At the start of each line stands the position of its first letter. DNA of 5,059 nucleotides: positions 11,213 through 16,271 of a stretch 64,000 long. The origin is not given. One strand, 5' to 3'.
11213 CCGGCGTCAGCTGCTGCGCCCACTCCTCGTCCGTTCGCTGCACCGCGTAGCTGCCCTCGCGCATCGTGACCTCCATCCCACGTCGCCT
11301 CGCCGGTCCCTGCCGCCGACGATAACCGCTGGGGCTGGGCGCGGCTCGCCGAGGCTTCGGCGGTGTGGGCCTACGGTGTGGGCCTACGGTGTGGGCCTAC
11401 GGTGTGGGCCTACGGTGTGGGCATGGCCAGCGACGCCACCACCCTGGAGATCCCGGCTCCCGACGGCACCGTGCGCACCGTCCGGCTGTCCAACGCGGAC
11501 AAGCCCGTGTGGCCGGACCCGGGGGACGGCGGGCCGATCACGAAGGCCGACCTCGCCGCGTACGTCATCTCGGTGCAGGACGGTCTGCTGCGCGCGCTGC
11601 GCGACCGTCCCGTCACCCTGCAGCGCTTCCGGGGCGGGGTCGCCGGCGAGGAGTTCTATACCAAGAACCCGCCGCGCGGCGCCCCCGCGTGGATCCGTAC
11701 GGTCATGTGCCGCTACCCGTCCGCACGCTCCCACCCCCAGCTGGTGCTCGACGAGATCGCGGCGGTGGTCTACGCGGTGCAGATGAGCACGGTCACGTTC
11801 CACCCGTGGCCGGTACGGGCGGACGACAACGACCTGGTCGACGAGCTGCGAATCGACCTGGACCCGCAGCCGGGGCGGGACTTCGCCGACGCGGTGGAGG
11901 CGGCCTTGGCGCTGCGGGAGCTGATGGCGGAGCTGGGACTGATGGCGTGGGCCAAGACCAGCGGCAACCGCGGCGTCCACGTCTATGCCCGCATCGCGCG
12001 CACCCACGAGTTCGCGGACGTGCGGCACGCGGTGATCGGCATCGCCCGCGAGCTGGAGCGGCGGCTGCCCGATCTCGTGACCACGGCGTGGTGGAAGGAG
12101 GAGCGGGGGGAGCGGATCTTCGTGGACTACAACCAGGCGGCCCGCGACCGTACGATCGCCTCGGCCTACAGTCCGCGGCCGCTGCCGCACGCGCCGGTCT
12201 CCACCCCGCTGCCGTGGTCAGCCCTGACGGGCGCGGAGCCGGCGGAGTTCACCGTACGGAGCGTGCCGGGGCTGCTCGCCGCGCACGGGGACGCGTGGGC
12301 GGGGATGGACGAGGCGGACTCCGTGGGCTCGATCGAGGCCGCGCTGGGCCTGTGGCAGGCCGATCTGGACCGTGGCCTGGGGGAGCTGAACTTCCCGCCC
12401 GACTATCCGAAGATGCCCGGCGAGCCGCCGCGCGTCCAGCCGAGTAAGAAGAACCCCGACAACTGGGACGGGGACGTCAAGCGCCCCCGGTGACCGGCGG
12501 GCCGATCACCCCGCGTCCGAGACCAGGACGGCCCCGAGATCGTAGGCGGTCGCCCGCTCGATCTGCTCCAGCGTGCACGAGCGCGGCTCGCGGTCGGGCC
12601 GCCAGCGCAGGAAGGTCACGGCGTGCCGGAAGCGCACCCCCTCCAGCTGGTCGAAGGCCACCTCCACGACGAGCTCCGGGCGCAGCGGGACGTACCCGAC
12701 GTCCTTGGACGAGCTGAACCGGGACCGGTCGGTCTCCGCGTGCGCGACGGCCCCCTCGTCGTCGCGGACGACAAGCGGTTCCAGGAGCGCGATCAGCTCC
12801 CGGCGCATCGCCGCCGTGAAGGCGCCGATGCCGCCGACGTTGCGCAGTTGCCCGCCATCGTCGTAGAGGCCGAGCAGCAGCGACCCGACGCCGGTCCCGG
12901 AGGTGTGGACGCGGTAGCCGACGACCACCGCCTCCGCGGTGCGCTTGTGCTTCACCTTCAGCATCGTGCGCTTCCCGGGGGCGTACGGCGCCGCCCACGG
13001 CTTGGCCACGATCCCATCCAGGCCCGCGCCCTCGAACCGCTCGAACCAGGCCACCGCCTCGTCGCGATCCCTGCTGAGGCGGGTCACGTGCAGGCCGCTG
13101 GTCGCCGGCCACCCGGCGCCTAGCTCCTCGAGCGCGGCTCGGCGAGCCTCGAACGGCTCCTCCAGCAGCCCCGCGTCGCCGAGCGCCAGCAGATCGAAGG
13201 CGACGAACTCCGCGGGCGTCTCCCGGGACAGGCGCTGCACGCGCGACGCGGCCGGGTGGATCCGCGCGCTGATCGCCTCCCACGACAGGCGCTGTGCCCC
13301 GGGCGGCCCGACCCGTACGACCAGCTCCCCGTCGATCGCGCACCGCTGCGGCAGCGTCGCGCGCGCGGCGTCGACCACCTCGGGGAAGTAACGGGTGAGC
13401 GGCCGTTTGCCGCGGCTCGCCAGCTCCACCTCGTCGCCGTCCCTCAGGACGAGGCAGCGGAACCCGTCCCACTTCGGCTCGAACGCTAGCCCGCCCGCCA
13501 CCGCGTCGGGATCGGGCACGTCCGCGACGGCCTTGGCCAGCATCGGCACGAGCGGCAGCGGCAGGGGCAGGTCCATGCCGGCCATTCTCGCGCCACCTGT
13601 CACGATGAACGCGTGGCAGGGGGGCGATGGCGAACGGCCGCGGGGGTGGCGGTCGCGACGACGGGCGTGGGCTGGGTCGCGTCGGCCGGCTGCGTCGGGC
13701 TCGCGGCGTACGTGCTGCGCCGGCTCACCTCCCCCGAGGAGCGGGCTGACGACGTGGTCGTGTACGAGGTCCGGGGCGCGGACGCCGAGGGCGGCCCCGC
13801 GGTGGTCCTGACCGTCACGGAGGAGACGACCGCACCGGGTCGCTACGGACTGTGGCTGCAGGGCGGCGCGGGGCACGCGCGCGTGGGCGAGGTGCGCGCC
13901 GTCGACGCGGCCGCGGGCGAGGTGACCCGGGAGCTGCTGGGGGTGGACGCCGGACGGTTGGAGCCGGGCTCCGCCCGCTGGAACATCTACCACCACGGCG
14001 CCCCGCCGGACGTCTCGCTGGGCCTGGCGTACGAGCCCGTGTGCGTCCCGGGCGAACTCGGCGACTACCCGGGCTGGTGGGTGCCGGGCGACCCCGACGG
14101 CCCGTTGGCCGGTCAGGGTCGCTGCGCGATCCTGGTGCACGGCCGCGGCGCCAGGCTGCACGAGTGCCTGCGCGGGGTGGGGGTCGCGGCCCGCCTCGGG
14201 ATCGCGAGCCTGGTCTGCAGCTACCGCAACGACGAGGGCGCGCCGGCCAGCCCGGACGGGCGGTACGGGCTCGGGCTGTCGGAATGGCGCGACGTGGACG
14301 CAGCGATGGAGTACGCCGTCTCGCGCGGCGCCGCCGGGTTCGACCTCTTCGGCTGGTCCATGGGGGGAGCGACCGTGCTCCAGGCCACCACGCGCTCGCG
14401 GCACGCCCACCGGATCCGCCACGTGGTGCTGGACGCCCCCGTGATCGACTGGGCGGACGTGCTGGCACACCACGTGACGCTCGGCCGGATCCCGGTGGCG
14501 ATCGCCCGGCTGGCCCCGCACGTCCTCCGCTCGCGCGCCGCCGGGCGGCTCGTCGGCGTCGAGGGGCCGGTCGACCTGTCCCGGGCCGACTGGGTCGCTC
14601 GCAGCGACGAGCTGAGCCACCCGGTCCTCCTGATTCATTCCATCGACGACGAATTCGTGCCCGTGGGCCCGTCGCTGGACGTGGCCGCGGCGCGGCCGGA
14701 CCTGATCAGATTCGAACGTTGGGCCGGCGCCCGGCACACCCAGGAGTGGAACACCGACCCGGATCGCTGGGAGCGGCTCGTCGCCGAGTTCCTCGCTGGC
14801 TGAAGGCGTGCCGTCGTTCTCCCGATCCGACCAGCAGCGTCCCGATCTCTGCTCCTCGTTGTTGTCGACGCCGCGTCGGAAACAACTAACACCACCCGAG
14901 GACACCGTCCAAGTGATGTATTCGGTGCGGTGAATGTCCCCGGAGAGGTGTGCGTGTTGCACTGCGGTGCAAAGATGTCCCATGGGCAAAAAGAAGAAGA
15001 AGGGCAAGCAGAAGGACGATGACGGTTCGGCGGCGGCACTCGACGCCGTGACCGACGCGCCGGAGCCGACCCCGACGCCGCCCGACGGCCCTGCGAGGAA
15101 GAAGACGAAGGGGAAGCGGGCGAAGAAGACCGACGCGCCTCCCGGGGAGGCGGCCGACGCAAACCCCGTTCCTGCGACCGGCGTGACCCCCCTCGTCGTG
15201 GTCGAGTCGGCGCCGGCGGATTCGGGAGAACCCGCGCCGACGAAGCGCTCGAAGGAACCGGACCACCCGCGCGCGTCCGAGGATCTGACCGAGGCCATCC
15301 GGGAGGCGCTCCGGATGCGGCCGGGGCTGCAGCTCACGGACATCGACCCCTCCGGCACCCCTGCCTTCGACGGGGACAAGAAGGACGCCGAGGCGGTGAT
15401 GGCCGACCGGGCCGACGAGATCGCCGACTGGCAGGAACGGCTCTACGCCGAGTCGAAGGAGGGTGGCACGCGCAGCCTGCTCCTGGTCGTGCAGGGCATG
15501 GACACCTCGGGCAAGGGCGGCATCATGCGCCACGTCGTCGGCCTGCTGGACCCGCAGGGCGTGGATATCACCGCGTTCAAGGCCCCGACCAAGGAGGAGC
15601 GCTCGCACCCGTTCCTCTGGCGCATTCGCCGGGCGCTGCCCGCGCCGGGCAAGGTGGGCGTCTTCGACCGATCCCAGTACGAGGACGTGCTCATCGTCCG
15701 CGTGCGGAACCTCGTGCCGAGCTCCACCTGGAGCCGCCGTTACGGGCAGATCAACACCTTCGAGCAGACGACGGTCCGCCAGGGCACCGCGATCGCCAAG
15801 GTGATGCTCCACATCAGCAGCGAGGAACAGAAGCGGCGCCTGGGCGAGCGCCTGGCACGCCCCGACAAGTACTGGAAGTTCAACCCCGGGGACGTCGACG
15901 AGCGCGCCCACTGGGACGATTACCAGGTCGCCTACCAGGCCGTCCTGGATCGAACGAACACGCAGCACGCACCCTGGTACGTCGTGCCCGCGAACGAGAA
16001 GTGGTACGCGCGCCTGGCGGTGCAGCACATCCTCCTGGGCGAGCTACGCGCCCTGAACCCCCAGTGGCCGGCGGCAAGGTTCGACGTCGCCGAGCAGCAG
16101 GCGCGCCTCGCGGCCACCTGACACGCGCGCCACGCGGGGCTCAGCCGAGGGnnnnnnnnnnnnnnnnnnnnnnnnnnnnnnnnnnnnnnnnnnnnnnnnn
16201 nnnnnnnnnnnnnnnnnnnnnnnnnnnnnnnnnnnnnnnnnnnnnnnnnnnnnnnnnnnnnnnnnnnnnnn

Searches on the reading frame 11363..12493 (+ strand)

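Call 21: search_protein_families(library=pfam, proteins=[window:11363-12493:+])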
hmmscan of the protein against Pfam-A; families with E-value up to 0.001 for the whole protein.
window:11363-12493:+ (376 aa): 2 families
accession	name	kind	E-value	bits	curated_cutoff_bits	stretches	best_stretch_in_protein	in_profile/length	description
PF21686.3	LigD_Prim-Pol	-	5e-88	295.4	27.4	1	60-312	1-254/254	LigD, primase-polymerase domain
PF01896.25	DNA_primase_S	-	2.1e-08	35.2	26.8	1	164-284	1-162/163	DNA primase small subunit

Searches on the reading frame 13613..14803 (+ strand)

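Call 21: search_protein_families(library=pfam, proteins=[window:13613-14803:+])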
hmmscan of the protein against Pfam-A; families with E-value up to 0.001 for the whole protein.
window:13613-14803:+ (396 aa): 3 families
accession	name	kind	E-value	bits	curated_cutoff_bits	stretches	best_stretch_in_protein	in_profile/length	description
PF12146.15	Hydrolase_4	-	1.4e-06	28.3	27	0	226-284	60-117/239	Serine aminopeptidase, S33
PF00561.26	Abhydrolase_1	-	4.3e-05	23.7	25.8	0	243-283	71-108/245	alpha/beta hydrolase fold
PF00326.27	Peptidase_S9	-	5.3e-05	23.2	22.6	0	216-282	36-103/213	Prolyl oligopeptidase family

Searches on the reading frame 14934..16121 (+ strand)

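Call 21: search_protein_families(library=pfam, proteins=[window:14934-16121:+])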
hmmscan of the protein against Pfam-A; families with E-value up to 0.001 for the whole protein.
window:14934-16121:+ (395 aa): 1 family
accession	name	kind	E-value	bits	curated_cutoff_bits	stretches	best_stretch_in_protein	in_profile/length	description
PF03976.20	PPK2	-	1.8e-71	240.8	22.3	1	148-375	3-225/229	Polyphosphate kinase 2 (PPK2)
